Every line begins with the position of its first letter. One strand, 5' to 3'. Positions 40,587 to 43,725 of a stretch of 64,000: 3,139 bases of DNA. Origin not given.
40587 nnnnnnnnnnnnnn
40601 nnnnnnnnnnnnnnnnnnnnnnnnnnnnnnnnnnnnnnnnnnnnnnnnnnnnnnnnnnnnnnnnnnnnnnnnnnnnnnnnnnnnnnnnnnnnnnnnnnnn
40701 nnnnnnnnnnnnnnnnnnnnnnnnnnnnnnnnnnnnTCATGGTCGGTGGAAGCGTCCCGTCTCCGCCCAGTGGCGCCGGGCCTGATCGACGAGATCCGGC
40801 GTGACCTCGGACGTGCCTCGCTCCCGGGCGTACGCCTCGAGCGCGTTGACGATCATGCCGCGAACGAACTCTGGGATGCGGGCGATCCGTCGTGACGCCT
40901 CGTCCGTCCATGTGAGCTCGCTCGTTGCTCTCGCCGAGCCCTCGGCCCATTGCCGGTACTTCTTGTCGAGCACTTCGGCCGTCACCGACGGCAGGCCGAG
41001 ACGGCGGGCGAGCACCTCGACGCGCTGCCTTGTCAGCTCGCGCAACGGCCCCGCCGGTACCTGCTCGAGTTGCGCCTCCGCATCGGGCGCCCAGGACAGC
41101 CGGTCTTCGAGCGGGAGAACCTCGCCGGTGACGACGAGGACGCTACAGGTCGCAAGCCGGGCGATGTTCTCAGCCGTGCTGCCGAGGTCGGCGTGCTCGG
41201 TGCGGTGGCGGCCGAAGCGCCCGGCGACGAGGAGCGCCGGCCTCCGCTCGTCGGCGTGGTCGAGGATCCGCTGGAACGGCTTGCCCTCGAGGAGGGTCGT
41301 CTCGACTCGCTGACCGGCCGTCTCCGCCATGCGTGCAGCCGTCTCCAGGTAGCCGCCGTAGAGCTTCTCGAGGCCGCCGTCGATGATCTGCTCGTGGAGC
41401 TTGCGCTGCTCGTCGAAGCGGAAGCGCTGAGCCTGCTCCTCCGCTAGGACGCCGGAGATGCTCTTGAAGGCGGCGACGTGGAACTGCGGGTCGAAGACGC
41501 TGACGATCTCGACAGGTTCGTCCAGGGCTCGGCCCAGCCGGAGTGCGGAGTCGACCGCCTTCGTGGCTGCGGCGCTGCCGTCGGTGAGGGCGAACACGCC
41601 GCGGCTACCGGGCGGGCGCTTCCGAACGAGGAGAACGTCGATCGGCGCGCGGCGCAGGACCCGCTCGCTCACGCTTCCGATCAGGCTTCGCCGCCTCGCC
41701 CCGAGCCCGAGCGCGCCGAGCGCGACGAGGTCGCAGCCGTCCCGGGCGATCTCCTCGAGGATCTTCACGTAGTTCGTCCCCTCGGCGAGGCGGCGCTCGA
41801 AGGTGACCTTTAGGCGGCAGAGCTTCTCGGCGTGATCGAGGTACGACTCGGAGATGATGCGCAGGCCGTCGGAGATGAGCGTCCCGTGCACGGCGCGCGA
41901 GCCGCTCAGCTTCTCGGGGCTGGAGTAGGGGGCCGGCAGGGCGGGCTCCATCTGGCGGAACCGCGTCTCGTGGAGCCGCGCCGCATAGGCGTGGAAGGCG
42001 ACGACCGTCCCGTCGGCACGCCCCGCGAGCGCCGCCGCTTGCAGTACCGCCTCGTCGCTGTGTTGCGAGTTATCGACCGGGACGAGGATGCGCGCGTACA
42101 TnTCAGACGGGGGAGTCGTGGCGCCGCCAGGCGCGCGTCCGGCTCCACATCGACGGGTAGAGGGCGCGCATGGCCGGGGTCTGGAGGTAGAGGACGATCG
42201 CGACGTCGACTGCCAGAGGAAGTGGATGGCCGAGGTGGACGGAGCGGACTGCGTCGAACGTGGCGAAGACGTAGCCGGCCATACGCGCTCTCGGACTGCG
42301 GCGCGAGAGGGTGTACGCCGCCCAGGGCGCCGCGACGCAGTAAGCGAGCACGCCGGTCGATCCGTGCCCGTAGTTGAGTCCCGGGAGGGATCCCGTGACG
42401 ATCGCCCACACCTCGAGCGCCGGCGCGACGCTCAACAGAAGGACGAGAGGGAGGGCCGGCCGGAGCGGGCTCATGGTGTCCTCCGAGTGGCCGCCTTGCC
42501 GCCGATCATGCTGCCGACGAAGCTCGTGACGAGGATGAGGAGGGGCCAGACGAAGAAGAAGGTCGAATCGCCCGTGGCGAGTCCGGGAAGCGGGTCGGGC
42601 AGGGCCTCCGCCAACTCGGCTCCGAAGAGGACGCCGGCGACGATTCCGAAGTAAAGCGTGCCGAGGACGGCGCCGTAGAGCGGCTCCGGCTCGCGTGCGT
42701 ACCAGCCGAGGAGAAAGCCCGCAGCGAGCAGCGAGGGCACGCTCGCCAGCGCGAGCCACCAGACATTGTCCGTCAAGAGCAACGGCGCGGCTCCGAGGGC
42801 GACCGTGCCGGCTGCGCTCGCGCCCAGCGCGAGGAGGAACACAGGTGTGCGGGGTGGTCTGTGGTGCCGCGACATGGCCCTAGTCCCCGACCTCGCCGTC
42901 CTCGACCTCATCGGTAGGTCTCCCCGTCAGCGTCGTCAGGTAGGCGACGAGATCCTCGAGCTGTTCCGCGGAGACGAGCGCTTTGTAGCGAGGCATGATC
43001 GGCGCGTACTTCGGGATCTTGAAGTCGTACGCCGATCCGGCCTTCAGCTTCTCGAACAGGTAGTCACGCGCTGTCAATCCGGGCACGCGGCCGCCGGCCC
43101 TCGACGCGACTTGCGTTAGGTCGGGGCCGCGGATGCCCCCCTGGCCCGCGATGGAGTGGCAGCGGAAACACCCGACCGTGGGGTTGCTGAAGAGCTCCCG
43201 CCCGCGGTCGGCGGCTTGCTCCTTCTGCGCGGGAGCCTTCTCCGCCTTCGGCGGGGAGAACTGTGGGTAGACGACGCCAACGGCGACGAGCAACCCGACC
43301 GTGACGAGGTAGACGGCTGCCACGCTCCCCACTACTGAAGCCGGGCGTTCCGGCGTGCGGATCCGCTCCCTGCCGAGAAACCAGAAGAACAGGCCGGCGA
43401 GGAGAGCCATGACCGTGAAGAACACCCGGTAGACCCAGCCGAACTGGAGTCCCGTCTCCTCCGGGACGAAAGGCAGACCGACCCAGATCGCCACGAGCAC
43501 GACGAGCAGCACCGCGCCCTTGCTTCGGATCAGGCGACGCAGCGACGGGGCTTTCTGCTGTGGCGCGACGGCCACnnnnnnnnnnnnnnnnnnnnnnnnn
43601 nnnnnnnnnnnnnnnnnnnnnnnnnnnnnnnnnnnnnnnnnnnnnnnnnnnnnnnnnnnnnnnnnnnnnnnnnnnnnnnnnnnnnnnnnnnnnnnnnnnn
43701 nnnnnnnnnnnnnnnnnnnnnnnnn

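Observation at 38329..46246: Tightly coupled operon: two cupredoxins, CydA-like haem protein without CydB, membrane cytochrome c, small membrane proteins, USP protein and twin radical-SAM enzyme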

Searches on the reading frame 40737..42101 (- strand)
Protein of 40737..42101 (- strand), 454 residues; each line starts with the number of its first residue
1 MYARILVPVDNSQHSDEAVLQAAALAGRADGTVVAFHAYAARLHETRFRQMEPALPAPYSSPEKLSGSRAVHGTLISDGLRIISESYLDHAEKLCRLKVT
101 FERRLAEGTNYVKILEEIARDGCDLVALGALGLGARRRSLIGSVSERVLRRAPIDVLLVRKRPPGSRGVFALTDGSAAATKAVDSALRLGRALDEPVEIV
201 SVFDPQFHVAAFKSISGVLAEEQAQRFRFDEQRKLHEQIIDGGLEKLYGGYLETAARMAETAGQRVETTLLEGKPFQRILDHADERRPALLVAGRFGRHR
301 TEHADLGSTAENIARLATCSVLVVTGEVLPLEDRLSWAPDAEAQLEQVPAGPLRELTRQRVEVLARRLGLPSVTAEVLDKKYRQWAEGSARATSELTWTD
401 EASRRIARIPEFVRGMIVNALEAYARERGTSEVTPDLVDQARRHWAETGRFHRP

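Call 3: search_protein_families(library=pfam, proteins=[window:40737-42101:-], max_evalue=0.01)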
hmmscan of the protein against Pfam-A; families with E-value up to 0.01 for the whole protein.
window:40737-42101:- (454 aa): 2 families
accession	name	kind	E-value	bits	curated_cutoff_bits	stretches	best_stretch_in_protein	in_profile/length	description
PF00582.32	Usp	-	4.1e-44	151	24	2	1-160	1-141/141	Universal stress protein family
PF08369.16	PCP_red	-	3e-24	85.2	32.5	2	398-442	1-45/45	Proto-chlorophyllide reductase 57 kD subunit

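Call 4: search_protein_families(library=ncbifam, proteins=[window:40737-42101:-], max_evalue=0.01)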
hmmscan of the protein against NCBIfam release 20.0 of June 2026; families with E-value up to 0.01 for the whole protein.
window:40737-42101:- (454 aa): 5 families
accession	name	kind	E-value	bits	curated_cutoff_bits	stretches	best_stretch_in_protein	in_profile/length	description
NF002789.0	PRK02910.1-3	equivalog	9.6e-18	64.3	509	2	386-444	474-532/535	ferredoxin:protochlorophyllide reductase (ATP-dependent) subunit B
TIGR01278.1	DPOR_BchB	equivalog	2.5e-16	59.6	490.35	2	389-444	455-510/512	ferredoxin:protochlorophyllide reductase (ATP-dependent) subunit B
NF002790.0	PRK02910.1-4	equivalog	1.9e-08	33.5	912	1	389-445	472-528/530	ferredoxin:protochlorophyllide reductase (ATP-dependent) subunit B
NF008380.0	PRK11175.1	equivalog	5.2e-06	25.6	227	0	267-326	242-301/313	universal stress protein UspE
NF011581.0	PRK15005.1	equivalog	2e-05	24.8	166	1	260-324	80-143/144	universal stress protein UspF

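Call 78: search_solved_structures(query=window:40737-42101:-, max_evalue=0.001)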
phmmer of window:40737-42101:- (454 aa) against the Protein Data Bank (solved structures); distinct sequences matched with E-value up to 0.001: 14.
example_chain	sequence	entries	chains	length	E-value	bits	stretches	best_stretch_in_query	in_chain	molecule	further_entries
3ab7_A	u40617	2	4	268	5.7e-06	29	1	95-203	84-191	Putative uncharacterized protein TTHA0350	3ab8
2kru_A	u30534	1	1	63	9.6e-06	28.2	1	394-449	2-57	Light-independent protochlorophyllide reductase subunit B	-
2l09_A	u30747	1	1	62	2.1e-05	27.1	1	396-452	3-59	Asr4154 protein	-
1tq8_A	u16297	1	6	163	4.7e-05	25.9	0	246-324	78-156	hypothetical protein Rv1636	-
2xdq_B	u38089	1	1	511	6.2e-05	25.5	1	391-441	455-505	LIGHT-INDEPENDENT PROTOCHLOROPHYLLIDE REDUCTASE SUBUNIT B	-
3aeu_B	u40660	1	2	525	7.1e-05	25.3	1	391-446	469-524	Light-independent protochlorophyllide reductase subunit B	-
3aet_B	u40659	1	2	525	7.2e-05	25.3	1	391-446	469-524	Light-independent protochlorophyllide reductase subunit B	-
3aek_B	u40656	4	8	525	7.3e-05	25.3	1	391-446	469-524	Light-independent protochlorophyllide reductase subunit B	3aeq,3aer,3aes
1wjg_A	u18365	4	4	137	7.5e-05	25.3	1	102-160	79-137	probable ATP binding protein | Universal stress protein family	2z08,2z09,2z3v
3loq_A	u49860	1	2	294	0.00014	24.4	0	105-160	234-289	universal stress protein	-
4wny_A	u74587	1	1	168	0.00025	23.6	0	78-163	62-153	Universal stress protein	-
2ynm_D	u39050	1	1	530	0.00029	23.3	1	383-445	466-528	LIGHT-INDEPENDENT PROTOCHLOROPHYLLIDE REDUCTASE SUBUNIT B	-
9buo_B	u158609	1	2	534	0.00054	22.5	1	386-446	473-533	Light-independent protochlorophyllide reductase subunit B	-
8vqh_B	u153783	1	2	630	0.0007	22.1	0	386-446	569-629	Light-independent protochlorophyllide reductase subunit B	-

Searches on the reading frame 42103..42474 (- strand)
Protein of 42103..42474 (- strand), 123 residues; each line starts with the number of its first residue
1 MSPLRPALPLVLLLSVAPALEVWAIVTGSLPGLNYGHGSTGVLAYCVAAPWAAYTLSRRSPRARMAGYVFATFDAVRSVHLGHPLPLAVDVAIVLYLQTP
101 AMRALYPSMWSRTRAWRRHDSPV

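Call 84: search_solved_structures(query=window:42103-42474:-, max_evalue=10)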
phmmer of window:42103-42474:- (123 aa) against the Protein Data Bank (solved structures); distinct sequences matched with E-value up to 10: 2.
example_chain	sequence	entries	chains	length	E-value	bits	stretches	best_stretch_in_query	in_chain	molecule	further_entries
8x3q_C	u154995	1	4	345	1.2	12.5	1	9-79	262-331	Glycosyl transferase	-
7fg9_A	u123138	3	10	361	1.2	12.5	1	9-79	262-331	Glycosyl transferase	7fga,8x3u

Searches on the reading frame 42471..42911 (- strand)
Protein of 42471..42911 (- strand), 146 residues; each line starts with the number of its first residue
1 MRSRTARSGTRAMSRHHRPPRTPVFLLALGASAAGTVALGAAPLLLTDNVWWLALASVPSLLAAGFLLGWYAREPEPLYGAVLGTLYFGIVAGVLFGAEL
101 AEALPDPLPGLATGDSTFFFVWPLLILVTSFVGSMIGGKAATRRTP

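Call 3: search_protein_families(library=pfam, proteins=[window:42471-42911:-], max_evalue=0.01)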
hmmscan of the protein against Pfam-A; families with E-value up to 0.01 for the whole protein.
window:42471-42911:- (146 aa): 2 families
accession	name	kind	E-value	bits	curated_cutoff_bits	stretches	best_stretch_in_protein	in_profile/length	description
PF12670.12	DUF3792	-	0.0011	19.6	31.3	0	51-107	39-80/115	Protein of unknown function (DUF3792)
PF22285.2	DUF6962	-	0.0019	18.7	27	1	17-99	85-165/198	Family of unknown function (DUF6962)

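Call 4: search_protein_families(library=ncbifam, proteins=[window:42471-42911:-], max_evalue=0.01)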
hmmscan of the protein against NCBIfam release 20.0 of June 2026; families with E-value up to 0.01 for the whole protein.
window:42471-42911:- (146 aa): 1 family
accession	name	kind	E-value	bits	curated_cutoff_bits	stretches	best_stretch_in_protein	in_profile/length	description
TIGR04086.1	TIGR04086_membr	hypoth_equivalog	6.4e-05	23.1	30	1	51-96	37-82/115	TIGR04086 family membrane protein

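Call 83: search_solved_structures(query=window:42471-42875:-, max_evalue=10)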
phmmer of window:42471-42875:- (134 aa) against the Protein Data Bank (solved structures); distinct sequences matched with E-value up to 10: 0.

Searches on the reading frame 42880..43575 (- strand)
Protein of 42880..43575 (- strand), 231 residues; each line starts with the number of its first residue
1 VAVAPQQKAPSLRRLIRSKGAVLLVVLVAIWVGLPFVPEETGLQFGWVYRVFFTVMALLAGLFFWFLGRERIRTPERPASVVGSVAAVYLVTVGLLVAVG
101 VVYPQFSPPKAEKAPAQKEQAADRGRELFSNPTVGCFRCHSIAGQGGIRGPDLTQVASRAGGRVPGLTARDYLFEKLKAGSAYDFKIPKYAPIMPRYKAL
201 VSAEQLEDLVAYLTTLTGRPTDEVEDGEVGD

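Call 3: search_protein_families(library=pfam, proteins=[window:42880-43575:-], max_evalue=0.01)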
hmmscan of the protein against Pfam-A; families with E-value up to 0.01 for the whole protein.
window:42880-43575:- (231 aa): 2 families
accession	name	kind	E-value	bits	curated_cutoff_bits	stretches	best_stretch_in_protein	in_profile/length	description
PF00034.26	Cytochrom_C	-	5.2e-09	37.8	21.3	1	123-216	2-89/90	Cytochrome c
PF13442.11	Cytochrome_CBB3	-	1.5e-06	28.9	27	1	121-213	2-68/68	Cytochrome C oxidase, cbb3-type, subunit III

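Call 4: search_protein_families(library=ncbifam, proteins=[window:42880-43575:-], max_evalue=0.01)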
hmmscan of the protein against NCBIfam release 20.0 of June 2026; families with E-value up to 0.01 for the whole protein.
window:42880-43575:- (231 aa): 6 families
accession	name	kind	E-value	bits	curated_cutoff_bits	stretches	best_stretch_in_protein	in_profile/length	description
NF050122.1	bc1_QcrC_actin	exception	9.1e-09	35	200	1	85-158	5-74/253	cytochrome bc1 complex diheme cytochrome c subunit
TIGR02603.1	CxxCH_TIGR02603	domain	6e-08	32.8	68.15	1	122-159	3-37/134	putative heme-binding domain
TIGR04485.1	thiosulf_SoxX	equivalog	1.4e-06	28.9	61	1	136-216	5-78/78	sulfur oxidation c-type cytochrome SoxX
TIGR00782.1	ccoP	equivalog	3.7e-05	23.2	179.95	1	112-223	97-200/285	cytochrome-c oxidase, cbb3-type subunit III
NF033864.1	cytochrome579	equivalog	0.0022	17.8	280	1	105-216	31-134/179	cytochrome 579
TIGR04494.1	c550_PedF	equivalog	0.0033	17.3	122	1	118-215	47-129/133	cytochrome c-550 PedF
